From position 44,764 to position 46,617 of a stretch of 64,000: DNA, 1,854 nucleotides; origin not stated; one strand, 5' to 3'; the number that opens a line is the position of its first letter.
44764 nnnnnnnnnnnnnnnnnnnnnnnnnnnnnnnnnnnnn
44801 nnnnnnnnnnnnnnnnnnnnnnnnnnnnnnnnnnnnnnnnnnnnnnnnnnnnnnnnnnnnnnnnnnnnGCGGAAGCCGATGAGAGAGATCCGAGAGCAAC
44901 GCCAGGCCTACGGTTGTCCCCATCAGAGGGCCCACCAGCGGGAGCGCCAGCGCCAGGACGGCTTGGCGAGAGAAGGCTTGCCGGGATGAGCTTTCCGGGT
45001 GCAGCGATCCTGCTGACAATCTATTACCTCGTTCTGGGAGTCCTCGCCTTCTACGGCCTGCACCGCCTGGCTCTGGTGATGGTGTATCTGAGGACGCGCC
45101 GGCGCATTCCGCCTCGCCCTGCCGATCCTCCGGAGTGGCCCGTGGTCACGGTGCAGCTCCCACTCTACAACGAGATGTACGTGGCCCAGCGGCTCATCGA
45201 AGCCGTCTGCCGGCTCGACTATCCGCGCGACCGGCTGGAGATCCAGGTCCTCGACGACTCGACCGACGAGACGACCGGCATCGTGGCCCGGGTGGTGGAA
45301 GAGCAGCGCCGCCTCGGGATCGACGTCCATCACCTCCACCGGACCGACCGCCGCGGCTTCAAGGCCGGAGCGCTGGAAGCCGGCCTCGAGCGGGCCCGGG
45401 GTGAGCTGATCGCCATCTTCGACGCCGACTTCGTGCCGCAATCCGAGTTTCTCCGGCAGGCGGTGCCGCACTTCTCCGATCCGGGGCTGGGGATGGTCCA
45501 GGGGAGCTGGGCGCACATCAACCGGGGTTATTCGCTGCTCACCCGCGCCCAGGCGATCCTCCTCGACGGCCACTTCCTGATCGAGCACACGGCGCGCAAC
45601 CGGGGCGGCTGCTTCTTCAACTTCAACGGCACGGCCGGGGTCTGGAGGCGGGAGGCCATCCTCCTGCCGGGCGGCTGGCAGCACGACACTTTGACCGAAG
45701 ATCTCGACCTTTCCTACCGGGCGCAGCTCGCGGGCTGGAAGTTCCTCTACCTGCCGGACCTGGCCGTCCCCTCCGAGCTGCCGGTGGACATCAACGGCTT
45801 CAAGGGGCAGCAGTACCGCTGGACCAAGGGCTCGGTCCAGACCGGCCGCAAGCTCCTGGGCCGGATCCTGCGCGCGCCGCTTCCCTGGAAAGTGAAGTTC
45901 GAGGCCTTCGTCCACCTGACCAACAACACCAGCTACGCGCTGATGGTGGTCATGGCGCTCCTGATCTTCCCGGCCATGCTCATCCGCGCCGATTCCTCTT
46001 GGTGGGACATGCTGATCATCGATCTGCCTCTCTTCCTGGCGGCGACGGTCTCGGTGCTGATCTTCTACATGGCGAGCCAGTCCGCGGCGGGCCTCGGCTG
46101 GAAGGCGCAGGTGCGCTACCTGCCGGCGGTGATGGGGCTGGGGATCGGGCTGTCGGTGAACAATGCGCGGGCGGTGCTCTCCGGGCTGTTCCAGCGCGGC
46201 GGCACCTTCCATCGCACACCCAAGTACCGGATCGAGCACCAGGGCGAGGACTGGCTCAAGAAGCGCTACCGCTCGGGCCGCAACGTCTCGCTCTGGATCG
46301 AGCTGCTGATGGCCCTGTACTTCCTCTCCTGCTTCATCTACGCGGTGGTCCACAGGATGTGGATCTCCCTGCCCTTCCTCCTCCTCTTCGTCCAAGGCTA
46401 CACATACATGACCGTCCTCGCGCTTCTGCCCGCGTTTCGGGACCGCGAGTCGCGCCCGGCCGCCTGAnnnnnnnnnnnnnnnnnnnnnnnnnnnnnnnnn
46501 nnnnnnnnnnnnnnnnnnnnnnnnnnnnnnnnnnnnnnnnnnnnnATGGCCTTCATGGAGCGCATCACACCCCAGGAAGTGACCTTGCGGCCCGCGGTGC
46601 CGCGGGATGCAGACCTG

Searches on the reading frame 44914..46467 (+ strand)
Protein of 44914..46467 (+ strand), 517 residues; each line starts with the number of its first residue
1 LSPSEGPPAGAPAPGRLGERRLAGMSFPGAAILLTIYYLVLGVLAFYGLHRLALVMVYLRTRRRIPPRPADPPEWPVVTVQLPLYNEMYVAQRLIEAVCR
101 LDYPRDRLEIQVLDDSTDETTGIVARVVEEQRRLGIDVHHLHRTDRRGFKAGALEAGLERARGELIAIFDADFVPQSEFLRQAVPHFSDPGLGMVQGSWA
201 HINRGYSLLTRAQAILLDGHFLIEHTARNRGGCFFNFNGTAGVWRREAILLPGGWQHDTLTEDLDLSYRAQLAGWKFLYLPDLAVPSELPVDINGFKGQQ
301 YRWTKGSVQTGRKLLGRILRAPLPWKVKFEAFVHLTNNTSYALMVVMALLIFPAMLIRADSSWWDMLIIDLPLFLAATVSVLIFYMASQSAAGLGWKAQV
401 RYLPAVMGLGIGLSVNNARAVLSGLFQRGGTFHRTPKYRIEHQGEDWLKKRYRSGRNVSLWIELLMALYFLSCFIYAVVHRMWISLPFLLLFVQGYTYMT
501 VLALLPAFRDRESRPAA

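Call 71: search_protein_families(library=pfam, proteins=[window:44914-46467:+])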
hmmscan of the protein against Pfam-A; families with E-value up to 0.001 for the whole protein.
window:44914-46467:+ (517 aa): 4 families
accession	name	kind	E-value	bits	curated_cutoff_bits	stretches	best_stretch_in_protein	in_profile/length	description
PF13641.12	Glyco_tranf_2_3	-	5.9e-25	89.1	27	1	78-306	3-230/230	Glycosyltransferase like family 2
PF13632.12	Glyco_trans_2_3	-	1.9e-20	74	27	1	166-351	2-193/198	Glycosyl transferase family group 2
PF00535.33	Glycos_transf_2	-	5.6e-20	72.4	23.3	1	80-228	2-144/168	Glycosyl transferase family 2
PF13506.12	Glyco_transf_21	-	1.7e-07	31.4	21.7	1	150-304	18-173/174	Glycosyl transferase family 21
